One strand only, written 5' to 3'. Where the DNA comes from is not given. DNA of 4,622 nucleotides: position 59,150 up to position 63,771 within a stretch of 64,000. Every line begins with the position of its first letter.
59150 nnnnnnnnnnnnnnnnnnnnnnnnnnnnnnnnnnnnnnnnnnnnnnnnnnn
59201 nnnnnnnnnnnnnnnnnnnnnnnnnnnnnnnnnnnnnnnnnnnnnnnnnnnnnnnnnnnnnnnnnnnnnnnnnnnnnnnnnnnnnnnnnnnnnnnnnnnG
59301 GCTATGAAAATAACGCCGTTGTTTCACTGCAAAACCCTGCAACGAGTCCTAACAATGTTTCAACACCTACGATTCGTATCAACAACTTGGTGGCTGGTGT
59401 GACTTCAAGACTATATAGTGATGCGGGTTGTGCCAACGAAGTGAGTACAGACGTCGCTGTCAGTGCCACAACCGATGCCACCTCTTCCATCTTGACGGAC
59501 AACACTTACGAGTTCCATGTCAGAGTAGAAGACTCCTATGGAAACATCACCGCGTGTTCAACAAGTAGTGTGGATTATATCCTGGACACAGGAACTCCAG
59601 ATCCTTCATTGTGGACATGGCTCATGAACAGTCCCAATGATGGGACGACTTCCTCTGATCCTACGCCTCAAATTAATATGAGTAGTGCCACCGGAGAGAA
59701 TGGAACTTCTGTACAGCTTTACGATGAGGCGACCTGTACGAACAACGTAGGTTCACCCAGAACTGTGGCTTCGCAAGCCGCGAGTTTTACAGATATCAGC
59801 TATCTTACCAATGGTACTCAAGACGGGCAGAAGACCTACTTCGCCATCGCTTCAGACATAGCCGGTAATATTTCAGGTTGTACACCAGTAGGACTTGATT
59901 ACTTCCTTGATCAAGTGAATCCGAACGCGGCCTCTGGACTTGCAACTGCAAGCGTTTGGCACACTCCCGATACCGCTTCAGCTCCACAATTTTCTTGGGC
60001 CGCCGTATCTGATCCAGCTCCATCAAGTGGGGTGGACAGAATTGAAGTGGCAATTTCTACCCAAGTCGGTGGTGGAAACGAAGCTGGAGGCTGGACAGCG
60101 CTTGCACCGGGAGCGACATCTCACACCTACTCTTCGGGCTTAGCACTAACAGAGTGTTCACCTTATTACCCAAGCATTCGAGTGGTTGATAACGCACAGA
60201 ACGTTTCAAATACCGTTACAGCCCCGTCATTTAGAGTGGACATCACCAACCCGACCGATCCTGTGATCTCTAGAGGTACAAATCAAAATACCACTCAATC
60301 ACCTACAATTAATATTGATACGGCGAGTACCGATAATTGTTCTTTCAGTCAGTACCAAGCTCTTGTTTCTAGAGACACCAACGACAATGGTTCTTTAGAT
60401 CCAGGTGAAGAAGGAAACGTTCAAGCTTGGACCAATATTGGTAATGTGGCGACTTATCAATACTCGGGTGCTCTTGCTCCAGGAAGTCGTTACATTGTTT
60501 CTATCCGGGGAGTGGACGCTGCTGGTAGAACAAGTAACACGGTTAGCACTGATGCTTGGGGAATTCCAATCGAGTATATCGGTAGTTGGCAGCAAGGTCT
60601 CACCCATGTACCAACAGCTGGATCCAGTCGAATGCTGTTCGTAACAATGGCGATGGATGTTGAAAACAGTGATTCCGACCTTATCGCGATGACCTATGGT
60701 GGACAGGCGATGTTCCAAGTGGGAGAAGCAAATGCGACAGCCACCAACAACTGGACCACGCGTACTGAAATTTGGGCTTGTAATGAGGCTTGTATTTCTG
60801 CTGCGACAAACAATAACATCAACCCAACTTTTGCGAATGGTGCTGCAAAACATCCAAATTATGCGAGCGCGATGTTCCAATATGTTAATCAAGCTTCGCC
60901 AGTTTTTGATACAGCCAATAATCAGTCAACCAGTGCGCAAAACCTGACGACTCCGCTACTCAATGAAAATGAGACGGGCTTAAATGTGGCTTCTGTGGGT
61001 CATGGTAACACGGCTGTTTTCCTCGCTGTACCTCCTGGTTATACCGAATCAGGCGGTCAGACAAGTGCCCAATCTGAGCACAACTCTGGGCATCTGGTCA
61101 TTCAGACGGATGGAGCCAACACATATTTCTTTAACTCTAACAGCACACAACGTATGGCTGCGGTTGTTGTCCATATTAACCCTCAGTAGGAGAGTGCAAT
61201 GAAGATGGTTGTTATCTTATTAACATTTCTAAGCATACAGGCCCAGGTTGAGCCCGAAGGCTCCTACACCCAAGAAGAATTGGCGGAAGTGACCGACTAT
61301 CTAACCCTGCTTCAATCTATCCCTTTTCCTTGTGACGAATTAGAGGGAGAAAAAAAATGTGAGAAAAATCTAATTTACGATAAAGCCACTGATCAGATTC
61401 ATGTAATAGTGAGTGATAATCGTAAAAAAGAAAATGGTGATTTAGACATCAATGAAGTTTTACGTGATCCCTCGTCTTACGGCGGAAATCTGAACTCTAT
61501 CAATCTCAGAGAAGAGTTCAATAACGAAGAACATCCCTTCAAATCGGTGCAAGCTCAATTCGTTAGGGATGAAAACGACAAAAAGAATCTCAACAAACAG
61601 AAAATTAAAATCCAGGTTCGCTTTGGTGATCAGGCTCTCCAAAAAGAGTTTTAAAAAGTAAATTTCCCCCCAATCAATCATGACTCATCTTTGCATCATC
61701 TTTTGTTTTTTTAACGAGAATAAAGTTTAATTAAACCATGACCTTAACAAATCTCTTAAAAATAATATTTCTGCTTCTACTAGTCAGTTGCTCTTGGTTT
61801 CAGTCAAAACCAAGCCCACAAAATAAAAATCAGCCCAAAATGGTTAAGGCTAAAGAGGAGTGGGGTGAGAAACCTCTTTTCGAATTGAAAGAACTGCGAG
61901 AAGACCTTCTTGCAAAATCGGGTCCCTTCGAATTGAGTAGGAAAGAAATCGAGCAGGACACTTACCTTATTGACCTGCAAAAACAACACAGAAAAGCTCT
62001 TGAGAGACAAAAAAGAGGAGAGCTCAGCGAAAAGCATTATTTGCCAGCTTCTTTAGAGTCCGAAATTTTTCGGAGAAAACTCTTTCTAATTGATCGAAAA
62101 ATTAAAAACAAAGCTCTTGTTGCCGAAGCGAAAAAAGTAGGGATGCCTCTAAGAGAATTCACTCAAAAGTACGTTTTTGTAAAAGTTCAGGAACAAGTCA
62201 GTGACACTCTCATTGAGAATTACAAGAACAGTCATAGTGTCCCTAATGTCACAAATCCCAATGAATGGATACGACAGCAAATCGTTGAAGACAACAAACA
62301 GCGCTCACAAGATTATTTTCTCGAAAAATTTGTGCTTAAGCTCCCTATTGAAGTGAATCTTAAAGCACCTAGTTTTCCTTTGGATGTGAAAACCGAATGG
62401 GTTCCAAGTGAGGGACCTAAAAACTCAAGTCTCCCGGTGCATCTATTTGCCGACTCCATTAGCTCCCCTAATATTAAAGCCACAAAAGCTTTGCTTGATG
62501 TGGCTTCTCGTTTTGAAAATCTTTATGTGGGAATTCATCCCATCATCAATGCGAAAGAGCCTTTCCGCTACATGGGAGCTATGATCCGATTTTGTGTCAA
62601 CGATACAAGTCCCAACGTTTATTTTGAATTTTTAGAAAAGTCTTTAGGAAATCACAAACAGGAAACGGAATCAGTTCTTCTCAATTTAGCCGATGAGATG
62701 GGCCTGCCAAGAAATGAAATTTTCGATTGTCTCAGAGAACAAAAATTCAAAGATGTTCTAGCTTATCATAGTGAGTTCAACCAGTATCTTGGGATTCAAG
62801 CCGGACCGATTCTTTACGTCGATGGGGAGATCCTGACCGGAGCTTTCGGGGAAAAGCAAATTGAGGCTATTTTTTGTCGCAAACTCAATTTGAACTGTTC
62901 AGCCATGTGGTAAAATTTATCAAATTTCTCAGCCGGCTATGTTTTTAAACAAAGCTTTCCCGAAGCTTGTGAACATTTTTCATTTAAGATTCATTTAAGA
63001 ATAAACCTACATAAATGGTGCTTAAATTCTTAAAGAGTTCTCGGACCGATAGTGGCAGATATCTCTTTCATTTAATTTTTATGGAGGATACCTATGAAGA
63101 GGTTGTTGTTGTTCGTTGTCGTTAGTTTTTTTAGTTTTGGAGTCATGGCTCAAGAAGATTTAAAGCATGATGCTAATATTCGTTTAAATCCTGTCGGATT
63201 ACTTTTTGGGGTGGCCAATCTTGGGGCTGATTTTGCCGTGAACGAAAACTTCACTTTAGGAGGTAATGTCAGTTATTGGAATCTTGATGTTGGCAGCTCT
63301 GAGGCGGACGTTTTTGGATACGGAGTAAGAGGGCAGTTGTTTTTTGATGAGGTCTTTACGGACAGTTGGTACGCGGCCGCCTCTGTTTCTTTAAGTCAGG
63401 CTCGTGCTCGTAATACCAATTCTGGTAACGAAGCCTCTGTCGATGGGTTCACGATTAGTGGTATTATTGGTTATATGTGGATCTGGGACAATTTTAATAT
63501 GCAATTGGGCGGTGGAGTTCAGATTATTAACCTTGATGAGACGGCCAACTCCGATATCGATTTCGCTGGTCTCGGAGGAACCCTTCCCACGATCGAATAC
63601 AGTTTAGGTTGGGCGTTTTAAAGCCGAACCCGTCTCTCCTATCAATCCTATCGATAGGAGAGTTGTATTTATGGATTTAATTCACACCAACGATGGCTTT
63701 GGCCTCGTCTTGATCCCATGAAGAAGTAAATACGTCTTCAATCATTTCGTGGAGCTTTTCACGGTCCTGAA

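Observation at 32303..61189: ~1-MDa lipid-anchored, disulfide-stitched 'beaded' adhesin with no recognisable secretion signal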

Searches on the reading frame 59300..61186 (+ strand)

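Call 10: search_protein_families(library=pfam, proteins=[window:59300-61186:+], max_evalue=1)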
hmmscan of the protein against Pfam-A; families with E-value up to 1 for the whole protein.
window:59300-61186:+ (629 aa): 3 families
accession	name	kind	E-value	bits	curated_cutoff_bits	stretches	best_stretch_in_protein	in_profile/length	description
PF25788.1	Ig_Rha78A_N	-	3.3e-05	24.5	27.4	1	227-312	18-100/105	Rha78A-like, N-terminal immunoglobulin domain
PF19077.6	Big_13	-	0.00025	21.9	27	2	19-96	25-101/102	Bacterial Ig-like domain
PF03484.21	B5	-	0.14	12.8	28.6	1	298-320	34-56/67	tRNA synthetase B5 domain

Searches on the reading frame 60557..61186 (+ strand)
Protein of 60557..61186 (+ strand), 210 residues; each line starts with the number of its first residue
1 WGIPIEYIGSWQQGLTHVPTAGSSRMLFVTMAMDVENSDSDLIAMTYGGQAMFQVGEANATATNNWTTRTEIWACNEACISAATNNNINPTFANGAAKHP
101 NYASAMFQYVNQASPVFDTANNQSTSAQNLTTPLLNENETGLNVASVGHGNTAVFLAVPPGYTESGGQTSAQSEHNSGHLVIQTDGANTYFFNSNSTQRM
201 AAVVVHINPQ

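Call 43: search_protein_representatives(protein=window:60557-61186:+)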
Query: 210 residues. Proteins with E-value up to 0.001 (for the whole library): 334; up to 1e-10: 100; up to 1e-30: 3. The best 150 are listed.
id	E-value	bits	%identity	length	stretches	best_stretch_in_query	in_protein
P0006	6.8e-34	133.7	28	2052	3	2-181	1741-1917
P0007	1.9e-33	132.2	32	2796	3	8-209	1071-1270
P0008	2.1e-33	132.1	29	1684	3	5-208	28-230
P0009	3.8e-30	121.5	37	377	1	7-210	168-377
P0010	2.5e-26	109.0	32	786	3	7-189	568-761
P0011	3.3e-26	108.7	33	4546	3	4-128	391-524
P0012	1.1e-25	106.9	31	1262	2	7-179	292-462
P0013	1.4e-25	106.6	33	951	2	5-201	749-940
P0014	1.6e-25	106.4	38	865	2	3-209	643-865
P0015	1.3e-24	103.4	32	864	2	7-165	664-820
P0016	1.9e-24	102.9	25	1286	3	5-167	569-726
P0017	2.6e-23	99.2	29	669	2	4-163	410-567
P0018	5.1e-22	95.0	29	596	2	9-204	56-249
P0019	7.4e-21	91.2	29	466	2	8-209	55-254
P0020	1.0e-20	90.7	32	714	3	5-178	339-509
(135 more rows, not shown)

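Call 44: search_protein_families(library=pfam, proteins=[P0008, P0009, P0010, P0012, P0013, P0014, P0015, P0017, P0018, P0019], max_evalue=0.001)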
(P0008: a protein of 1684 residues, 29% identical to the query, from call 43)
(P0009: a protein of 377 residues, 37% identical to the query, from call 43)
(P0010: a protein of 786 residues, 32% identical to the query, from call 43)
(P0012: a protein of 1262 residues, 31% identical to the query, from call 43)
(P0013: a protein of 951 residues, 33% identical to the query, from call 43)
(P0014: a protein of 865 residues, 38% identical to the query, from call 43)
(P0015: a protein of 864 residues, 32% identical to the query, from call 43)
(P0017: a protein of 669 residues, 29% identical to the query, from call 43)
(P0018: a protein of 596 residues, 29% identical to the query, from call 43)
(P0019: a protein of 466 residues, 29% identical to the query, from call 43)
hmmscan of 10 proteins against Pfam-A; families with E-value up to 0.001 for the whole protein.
P0008 (1684 aa): 3 families
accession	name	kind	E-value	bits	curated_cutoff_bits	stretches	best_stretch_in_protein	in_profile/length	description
PF00041.27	fn3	-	2.4e-55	185.1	25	5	1055-1131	3-72/84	Fibronectin type III domain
PF16656.11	Pur_ac_phosph_N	-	3e-23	82.6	30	3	343-417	8-89/93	Purple acid Phosphatase, N-terminal domain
PF25059.1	FN3_DSCAM-DSCAML_C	-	2.1e-16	60.4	39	0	1071-1155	12-86/89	DSCAM/DSCAML C-terminal Fn3-like domain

P0009 (377 aa): 0 families

P0010 (786 aa): 0 families

P0012 (1262 aa): 1 family
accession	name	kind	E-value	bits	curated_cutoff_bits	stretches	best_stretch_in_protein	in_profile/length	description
PF03648.19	Glyco_hydro_67N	-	1.3e-06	29.1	24.3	1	535-636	26-117/120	Glycosyl hydrolase family 67 N-terminus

P0013 (951 aa): 2 families
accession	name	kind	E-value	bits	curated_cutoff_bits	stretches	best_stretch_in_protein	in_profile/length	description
PF00353.25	HemolysinCabind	-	2e-10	40.9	23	2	69-104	1-36/36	RTX calcium-binding nonapeptide repeat (4 copies)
PF11038.14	DGF-1_5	-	0.00031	21.2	25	0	424-488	54-117/120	Dispersed gene family protein 1, region 4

P0014 (865 aa): 3 families
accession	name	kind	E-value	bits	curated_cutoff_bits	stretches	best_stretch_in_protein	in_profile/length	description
PF19077.6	Big_13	-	5e-10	40.2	27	1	350-419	35-101/102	Bacterial Ig-like domain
PF25788.1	Ig_Rha78A_N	-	8.7e-07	29.6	27.4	0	442-518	20-95/105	Rha78A-like, N-terminal immunoglobulin domain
PF12245.14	Big_3_2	-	0.00076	20.1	23.3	0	481-519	73-116/122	Bacterial Ig-like domain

P0015 (864 aa): 3 families
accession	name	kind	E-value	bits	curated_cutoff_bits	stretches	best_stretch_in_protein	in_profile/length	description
PF05548.17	Peptidase_M11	-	8.3e-06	25.5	21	1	170-313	81-200/303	Gametolysin peptidase M11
PF00865.23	Osteopontin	-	0.00023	21.2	25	0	582-625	106-149/291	Osteopontin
PF13688.12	Reprolysin_5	-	0.00095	19.9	27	0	221-268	136-189/196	Metallo-peptidase family M12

P0017 (669 aa): 0 families

P0018 (596 aa): 0 families

P0019 (466 aa): 0 families

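Call 70: search_protein_families(library=phrogs, proteins=[window:60557-61186:+], max_evalue=0.01)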
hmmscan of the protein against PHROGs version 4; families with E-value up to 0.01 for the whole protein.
window:60557-61186:+ (210 aa): 1 family
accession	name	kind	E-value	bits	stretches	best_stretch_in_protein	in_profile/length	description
phrog_2106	-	tail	6.5e-05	23.1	1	15-209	212-385/386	minor tail protein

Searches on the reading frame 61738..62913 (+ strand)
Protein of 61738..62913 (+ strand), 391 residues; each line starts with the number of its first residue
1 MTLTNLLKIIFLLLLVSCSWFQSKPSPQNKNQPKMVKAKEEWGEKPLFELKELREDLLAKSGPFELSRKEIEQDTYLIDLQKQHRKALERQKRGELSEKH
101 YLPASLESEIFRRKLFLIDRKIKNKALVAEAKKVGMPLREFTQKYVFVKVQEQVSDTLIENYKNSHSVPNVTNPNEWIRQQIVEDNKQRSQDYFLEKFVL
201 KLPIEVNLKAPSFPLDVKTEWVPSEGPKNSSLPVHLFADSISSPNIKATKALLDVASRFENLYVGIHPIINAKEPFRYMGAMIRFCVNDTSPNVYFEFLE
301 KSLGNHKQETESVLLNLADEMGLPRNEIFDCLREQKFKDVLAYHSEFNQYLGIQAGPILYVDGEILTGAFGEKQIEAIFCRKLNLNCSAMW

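Call 9: search_protein_families(library=pfam, proteins=[window:61738-62913:+], max_evalue=0.001)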
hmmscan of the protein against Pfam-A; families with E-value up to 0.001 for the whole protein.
window:61738-62913:+ (391 aa): 2 families
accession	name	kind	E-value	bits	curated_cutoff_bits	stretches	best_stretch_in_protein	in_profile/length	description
PF13462.12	Thioredoxin_4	-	5.2e-08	33.7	23.2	1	275-377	61-161/165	Thioredoxin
PF01323.26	DSBA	-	0.0001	22.6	25.6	1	242-375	53-186/191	DSBA-like thioredoxin domain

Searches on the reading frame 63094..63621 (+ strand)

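Call 9: search_protein_families(library=pfam, proteins=[window:63094-63621:+], max_evalue=0.001)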
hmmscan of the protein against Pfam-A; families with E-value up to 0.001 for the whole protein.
window:63094-63621:+ (175 aa): 2 families
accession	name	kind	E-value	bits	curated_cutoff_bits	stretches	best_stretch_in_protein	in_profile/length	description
PF12099.14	DUF3575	-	4.3e-05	23.3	21.1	1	7-148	3-145/177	Protein of unknown function (DUF3575)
PF03797.25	Autotransporter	-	0.00055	20.2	26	0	84-156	32-103/255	Autotransporter beta-domain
